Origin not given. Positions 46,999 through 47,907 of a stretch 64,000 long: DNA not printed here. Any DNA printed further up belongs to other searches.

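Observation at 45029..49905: Thymidine kinase embedded between, and overlapping, two paralogous Zn-ribbon (COG1743/DUF1156-type) DNA methyltransferases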

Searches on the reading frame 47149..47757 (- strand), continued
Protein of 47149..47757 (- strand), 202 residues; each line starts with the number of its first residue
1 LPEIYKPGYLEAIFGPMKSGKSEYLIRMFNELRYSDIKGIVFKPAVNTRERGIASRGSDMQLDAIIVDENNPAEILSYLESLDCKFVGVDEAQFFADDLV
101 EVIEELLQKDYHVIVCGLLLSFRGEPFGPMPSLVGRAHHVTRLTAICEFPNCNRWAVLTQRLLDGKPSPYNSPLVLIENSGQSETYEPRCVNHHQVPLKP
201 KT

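Call 29: find_encoding_contigs(protein=P0153, flank=6000, max_places=2)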
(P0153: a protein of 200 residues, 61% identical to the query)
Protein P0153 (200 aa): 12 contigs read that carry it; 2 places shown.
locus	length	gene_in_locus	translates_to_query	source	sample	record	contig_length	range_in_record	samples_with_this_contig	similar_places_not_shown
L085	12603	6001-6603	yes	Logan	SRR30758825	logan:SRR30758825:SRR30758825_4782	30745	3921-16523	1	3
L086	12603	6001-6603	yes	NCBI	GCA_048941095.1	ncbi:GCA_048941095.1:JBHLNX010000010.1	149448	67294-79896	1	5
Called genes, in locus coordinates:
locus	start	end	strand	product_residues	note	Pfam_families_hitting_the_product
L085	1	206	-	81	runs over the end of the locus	-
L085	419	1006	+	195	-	PF00515:TPR_1 (faint), PF07719:TPR_2 (faint)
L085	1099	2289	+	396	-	PF01321:Creatinase_N, PF00557:Peptidase_M24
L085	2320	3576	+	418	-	PF00083:Sugar_tr, PF07690:MFS_1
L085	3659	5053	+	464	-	PF02878:PGM_PMM_I, PF02879:PGM_PMM_II, PF00408:PGM_PMM_IV (weak)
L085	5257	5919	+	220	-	PF01712:dNK, PF02223:Thymidylate_kin (weak)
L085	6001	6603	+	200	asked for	PF00265:TK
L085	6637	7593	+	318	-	PF00294:PfkB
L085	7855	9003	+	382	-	PF02608:Bmp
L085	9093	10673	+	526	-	PF00005:ABC_tran, PF13175:AAA_15 (faint), PF13304:AAA_21 (faint), PF00005:ABC_tran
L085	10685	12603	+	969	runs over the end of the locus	PF02653:BPD_transp_2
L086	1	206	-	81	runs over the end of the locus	-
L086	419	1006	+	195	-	PF00515:TPR_1 (faint), PF07719:TPR_2 (faint)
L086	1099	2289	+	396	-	PF01321:Creatinase_N, PF00557:Peptidase_M24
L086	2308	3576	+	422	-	PF00083:Sugar_tr, PF07690:MFS_1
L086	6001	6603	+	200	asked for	PF00265:TK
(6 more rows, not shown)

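Call 30: find_encoding_contigs(protein=P0147, flank=6000, max_places=2)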
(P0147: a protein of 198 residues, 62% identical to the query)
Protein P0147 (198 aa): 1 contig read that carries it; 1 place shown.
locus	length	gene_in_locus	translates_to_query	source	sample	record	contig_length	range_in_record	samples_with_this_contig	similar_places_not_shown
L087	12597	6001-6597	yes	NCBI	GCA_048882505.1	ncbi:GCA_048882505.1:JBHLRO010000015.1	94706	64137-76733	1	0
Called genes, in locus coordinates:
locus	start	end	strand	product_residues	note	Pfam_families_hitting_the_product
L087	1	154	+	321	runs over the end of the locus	PF00005:ABC_tran, PF13304:AAA_21 (faint)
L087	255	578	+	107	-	-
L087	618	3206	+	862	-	PF02653:BPD_transp_2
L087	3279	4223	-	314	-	PF00294:PfkB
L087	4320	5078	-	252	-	PF01048:PNP_UDP_1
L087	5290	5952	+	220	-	PF01712:dNK, PF02223:Thymidylate_kin (faint)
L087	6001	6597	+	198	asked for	PF00265:TK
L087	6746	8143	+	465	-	PF02878:PGM_PMM_I, PF02879:PGM_PMM_II, PF00408:PGM_PMM_IV (weak)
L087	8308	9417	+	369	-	PF00005:ABC_tran, PF13304:AAA_21 (weak), PF08402:TOBE_2 (weak)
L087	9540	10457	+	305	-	PF09202:Rio2_N, PF01636:APH (faint), PF01163:RIO1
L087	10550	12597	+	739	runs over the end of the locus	PF04312:DUF460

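Call 46: find_related_loci(query=window:47149-47757:-, collection=viral_contigs, flank=6000)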
Query window:47149-47757:- (202 aa) in viral_contigs; peptide patterns used: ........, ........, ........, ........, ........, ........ (x = any residue, [..] = any of these).
6 stretches matched a pattern; 6 encode a relative of the query (tblastn E <= 1e-3); 6 distinct loci.
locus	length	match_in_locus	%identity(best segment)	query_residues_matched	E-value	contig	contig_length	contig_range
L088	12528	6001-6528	32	8-195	4e-15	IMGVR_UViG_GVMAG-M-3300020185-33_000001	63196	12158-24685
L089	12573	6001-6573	27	10-199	1e-13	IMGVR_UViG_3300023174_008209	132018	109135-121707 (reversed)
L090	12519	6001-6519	27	10-193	5e-13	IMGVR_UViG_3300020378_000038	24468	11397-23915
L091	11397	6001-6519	27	10-193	1e-12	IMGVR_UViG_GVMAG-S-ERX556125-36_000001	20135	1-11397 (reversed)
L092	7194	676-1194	28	10-190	2e-12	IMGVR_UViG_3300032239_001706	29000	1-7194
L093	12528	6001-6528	28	10-194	3e-11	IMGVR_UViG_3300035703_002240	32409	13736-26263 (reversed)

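Call 58: find_related_loci(query=A2, collection=metagenome_contigs, flank=5000)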
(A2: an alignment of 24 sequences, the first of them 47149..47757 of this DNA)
Query A2 (202 aa) in metagenome_contigs; peptide patterns used: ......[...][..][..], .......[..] (x = any residue, [..] = any of these).
489 stretches matched a pattern; 361 encode a relative of the query (tblastn E <= 1e-3); the best 80 are kept; 80 distinct loci.
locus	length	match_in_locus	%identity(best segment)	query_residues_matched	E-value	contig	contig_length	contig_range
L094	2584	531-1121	88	1-197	2e-124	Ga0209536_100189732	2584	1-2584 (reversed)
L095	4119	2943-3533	77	1-197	7e-109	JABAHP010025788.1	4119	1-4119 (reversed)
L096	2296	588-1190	75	1-201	2e-109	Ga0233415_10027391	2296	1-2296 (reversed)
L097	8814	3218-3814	60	1-199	4e-82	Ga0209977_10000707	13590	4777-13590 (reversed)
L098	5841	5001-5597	59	1-199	1e-78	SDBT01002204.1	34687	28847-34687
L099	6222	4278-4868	57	1-197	3e-76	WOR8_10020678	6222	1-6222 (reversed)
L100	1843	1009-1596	58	1-198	4e-79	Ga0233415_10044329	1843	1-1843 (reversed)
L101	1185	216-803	46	4-199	5e-60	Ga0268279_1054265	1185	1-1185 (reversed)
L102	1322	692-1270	48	6-200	1e-58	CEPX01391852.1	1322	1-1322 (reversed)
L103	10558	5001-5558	47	5-194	6e-54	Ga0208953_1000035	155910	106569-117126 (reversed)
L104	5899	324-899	47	5-198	7e-54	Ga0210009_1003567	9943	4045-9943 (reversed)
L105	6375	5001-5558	47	5-194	6e-54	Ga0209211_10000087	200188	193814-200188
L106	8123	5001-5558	47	5-194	6e-54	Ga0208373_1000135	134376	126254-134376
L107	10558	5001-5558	47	5-194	6e-54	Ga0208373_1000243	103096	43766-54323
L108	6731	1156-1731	47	5-198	7e-54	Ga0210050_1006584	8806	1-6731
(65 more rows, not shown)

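Call 60: search_protein_families(library=pfam, proteins=[L080:3264-3716:+], max_evalue=0.001)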
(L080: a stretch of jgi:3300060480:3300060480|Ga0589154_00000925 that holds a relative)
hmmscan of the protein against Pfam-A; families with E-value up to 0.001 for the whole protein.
L080:3264-3716:+ (150 aa): 0 families
